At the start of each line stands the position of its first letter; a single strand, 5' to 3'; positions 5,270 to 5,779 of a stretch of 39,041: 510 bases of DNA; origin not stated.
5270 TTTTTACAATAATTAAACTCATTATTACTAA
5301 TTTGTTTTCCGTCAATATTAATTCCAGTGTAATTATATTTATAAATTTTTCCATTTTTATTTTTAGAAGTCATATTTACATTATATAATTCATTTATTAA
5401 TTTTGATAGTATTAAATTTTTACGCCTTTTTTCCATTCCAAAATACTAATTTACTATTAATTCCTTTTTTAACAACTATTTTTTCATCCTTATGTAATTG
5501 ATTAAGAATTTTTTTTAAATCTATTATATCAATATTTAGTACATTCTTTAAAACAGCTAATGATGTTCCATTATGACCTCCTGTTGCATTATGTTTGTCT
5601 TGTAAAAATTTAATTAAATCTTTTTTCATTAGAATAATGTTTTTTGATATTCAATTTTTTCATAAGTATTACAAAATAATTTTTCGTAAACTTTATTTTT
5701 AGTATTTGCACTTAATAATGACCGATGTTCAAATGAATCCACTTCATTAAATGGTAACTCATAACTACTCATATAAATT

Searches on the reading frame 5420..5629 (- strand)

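Call 30: search_protein_families(library=pfam, proteins=[window:5420-5629:-], max_evalue=0.01)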
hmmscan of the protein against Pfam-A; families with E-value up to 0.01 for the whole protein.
window:5420-5629:- (69 aa): 1 family
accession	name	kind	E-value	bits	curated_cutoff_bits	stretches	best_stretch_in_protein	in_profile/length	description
PF18121.7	TFA2_Winged_2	-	0.00078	19.5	26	1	2-65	3-60/60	TFA2 Winged helix domain 2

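Call 65: search_protein_families(library=phrogs, proteins=[window:5420-5629:-], max_evalue=0.001)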
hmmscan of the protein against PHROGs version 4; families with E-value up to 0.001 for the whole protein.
window:5420-5629:- (69 aa): 1 family
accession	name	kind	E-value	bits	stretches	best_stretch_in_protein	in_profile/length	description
phrog_14854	-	unknown function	8e-16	59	1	3-68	12-77/79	-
